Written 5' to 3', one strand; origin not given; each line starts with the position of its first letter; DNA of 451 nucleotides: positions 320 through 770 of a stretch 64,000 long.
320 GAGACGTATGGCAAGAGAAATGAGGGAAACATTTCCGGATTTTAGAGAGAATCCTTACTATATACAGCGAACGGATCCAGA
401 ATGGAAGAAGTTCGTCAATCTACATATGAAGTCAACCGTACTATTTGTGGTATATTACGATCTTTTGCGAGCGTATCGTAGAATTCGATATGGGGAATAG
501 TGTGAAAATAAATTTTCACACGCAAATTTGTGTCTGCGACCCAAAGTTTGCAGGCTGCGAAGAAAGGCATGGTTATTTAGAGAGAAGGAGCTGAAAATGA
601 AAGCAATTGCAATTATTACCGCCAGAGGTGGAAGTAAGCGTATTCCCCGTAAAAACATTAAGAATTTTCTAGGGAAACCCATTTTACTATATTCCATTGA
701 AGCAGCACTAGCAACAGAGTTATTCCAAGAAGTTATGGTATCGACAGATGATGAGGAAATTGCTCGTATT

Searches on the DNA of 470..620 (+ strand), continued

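Call 87: search_with_rna_model(model_id=R1, sources=[L253, L254, L255, L256, L257, L258, L259, L260, L261, L262, L263, L252, L001, L245, L247], max_evalue=0.01, show_alignments=2)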
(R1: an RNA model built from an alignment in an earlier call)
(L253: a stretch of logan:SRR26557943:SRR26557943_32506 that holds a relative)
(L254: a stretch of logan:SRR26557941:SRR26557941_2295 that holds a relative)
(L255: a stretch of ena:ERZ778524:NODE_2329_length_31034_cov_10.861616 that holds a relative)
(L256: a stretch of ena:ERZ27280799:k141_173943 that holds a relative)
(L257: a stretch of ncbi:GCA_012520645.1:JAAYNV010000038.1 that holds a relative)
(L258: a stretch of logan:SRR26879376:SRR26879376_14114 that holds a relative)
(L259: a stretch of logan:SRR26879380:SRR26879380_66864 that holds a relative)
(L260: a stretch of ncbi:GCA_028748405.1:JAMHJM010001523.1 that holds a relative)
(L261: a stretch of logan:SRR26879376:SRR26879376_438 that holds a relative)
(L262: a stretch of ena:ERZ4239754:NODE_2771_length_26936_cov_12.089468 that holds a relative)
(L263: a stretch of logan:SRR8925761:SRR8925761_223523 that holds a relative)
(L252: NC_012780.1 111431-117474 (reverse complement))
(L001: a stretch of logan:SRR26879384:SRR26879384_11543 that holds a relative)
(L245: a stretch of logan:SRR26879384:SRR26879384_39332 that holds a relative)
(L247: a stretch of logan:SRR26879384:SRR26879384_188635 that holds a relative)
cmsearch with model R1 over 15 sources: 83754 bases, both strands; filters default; matches with E-value up to 0.01: 7.
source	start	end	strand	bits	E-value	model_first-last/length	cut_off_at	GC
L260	644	747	+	102.6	1.2e-24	1-103/103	no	0.34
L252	2963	3073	+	67.8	2.6e-15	1-103/103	no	0.38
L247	1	77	+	60.7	2.1e-13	28-103/103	5'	0.35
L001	1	62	+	49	2.8e-10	43-103/103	5'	0.44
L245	4421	4459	+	37.2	4.1e-07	1-39/103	3'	0.26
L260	594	696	-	24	0.0015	1-103/103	no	0.3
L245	4435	4459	-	23.8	0.0016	15-39/103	no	0.24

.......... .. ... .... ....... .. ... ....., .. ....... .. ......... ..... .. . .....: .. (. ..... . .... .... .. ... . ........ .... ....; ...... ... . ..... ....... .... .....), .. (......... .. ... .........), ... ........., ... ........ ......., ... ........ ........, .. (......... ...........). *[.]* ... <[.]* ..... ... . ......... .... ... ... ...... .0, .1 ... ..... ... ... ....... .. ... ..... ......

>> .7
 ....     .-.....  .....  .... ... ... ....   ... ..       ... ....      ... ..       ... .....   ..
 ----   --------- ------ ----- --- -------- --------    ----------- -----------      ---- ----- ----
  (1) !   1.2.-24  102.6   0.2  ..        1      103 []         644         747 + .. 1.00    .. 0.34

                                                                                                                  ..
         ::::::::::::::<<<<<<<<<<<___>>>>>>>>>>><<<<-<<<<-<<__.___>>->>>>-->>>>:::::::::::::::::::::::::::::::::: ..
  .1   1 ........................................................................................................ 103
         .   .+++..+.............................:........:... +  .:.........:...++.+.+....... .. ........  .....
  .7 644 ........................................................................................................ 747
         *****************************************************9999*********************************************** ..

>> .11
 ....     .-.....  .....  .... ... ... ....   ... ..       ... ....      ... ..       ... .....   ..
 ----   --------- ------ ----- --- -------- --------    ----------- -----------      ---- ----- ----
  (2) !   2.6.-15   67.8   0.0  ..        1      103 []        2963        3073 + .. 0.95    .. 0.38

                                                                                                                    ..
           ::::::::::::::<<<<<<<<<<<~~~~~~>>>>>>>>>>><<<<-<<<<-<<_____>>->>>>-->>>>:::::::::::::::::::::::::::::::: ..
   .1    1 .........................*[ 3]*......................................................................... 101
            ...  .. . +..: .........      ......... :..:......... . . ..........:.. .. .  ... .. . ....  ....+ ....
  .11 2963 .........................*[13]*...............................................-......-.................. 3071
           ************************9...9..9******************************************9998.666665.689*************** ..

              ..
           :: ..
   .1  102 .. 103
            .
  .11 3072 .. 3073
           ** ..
